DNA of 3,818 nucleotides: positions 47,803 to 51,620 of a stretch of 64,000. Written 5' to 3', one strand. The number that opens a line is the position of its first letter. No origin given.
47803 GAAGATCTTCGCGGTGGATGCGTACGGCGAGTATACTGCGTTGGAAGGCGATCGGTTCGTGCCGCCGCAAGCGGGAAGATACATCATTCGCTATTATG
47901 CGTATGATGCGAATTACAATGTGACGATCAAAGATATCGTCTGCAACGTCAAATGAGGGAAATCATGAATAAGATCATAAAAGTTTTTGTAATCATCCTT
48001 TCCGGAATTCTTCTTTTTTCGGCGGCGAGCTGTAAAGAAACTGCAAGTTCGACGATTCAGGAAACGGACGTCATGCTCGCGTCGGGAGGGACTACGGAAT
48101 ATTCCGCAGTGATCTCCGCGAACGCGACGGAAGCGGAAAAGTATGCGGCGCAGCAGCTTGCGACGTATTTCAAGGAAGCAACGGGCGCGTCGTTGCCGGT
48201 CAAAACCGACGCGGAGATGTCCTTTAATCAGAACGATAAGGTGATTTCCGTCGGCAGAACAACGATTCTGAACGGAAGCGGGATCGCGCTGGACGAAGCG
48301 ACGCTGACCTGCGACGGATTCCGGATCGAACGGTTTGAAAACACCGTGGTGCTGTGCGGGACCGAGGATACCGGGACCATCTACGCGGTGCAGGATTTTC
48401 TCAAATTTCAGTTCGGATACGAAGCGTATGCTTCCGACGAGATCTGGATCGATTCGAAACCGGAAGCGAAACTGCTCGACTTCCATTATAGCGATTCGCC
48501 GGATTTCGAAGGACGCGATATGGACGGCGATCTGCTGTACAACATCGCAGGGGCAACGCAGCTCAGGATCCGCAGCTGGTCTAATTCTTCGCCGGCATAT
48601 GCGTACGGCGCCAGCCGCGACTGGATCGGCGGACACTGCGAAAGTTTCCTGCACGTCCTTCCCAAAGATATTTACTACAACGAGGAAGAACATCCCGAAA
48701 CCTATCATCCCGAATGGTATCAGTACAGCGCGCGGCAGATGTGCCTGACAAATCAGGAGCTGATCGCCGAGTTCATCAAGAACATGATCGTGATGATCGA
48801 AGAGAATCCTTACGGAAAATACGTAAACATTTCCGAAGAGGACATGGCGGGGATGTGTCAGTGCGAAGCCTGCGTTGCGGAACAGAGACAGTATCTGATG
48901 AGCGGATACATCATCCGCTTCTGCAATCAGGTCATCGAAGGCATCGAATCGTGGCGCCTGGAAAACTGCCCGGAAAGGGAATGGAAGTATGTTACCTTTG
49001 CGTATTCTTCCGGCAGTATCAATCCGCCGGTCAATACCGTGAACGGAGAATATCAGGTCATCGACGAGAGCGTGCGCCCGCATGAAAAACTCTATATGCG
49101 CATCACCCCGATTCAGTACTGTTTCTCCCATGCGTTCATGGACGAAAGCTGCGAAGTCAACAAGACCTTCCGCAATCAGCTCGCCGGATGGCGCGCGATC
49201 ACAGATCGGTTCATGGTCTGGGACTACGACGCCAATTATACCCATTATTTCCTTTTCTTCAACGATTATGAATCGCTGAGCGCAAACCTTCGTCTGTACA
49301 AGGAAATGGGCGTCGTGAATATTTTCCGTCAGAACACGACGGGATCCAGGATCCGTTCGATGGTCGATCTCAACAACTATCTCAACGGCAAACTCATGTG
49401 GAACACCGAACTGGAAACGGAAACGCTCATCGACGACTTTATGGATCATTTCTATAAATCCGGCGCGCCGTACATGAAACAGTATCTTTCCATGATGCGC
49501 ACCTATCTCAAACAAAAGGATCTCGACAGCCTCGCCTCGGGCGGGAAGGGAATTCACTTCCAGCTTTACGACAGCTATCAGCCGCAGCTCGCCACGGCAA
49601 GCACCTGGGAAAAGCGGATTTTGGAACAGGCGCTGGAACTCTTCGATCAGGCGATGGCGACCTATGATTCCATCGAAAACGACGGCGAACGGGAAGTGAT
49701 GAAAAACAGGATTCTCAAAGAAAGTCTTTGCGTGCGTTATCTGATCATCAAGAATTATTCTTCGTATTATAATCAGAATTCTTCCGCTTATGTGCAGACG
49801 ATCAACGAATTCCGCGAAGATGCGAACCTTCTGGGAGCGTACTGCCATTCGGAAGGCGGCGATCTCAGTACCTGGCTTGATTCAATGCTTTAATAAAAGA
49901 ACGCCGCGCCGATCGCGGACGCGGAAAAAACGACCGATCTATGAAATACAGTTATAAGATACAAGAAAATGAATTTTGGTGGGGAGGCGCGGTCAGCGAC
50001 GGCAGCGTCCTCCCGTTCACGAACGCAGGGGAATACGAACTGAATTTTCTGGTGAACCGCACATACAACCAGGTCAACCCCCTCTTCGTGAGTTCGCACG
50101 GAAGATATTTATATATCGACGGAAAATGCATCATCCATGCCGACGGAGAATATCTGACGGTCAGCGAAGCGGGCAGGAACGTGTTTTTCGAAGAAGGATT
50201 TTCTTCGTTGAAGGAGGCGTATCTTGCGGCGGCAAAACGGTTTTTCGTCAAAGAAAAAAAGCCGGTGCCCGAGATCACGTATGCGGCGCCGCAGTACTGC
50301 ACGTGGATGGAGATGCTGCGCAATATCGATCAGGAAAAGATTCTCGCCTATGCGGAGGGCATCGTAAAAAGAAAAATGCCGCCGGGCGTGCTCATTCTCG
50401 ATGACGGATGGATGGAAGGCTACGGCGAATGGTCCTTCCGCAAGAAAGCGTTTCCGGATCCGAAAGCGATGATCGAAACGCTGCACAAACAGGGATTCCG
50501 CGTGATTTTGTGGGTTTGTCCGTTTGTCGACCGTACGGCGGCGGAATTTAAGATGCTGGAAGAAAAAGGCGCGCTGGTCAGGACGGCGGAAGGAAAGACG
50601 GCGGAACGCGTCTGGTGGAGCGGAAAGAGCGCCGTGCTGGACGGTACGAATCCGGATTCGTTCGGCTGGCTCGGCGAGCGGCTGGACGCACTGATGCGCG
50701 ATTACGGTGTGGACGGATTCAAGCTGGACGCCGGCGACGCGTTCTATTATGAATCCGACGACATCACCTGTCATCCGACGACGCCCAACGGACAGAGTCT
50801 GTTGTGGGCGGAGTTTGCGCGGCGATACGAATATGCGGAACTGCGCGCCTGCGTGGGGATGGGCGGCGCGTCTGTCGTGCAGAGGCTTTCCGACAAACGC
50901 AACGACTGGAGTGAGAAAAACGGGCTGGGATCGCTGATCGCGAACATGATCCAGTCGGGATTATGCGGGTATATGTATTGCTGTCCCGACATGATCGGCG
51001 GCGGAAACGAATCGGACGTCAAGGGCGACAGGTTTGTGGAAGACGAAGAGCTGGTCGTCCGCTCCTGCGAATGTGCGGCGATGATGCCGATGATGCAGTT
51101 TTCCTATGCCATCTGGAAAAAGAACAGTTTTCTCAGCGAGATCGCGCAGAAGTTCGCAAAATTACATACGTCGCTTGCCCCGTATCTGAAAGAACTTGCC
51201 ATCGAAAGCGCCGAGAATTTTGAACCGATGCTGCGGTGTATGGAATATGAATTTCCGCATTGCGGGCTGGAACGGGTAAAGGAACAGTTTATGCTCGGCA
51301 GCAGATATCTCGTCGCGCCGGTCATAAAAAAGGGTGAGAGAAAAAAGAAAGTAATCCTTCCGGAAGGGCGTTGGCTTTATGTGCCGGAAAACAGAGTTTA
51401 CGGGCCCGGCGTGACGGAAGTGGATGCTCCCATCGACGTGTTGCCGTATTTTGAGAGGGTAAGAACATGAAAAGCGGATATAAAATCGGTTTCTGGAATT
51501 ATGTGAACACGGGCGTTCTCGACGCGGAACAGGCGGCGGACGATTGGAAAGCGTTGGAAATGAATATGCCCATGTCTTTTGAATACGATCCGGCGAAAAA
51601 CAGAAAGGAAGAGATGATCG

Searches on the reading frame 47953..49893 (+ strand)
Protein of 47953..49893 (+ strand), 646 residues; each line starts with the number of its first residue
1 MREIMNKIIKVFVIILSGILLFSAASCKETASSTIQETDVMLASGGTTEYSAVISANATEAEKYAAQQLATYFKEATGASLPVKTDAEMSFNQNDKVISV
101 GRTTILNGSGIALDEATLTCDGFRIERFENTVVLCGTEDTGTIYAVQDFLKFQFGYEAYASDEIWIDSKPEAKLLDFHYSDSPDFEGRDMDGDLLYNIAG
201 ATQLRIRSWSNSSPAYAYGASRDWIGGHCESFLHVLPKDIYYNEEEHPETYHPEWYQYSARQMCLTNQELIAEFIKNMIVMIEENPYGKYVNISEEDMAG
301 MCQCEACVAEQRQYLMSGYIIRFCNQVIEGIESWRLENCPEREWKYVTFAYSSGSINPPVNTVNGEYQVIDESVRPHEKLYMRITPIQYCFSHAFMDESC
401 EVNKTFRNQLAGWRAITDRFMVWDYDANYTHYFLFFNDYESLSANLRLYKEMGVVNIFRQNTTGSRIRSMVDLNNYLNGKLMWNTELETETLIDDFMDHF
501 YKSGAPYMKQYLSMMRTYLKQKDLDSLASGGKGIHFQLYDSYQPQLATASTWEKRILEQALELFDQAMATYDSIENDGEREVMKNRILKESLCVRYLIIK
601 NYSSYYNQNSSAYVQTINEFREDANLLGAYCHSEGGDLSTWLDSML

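Call 28: search_protein_families(library=pfam, proteins=[window:47953-49893:+], max_evalue=0.00001)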
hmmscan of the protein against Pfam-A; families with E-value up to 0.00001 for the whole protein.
window:47953-49893:+ (646 aa): 1 family
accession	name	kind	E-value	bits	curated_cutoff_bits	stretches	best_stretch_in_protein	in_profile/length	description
PF16126.11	DUF4838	-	3.2e-50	171.5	26.6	1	174-512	17-324/325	Domain of unknown function (DUF4838)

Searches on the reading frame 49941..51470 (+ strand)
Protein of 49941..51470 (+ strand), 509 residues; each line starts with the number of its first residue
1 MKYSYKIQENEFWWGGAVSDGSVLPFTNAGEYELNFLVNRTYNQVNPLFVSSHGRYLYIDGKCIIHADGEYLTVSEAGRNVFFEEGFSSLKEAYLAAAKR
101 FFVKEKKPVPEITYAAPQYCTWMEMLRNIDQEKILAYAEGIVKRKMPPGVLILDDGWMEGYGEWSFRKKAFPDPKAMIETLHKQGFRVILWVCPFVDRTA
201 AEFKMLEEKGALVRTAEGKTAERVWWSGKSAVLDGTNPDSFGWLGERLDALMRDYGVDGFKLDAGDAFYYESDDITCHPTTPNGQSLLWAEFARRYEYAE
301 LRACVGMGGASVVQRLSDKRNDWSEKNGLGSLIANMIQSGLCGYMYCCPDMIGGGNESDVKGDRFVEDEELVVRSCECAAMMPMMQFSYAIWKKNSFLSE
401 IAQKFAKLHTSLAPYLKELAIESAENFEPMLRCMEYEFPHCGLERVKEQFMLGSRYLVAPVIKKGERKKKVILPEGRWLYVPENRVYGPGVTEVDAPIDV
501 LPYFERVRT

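Call 28: search_protein_families(library=pfam, proteins=[window:49941-51470:+], max_evalue=0.00001)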
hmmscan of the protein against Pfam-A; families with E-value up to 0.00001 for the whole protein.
window:49941-51470:+ (509 aa): 2 families
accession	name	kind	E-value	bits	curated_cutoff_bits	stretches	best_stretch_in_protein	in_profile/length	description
PF01055.32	Glyco_hydro_31_2nd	-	1.9e-33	116.7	23.5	1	120-416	14-325/328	Glycosyl hydrolases family 31 TIM-barrel domain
PF21365.3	Glyco_hydro_31_3rd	-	2.8e-12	47.4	24.4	1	428-506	2-82/87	Glycosyl hydrolase family 31 C-terminal domain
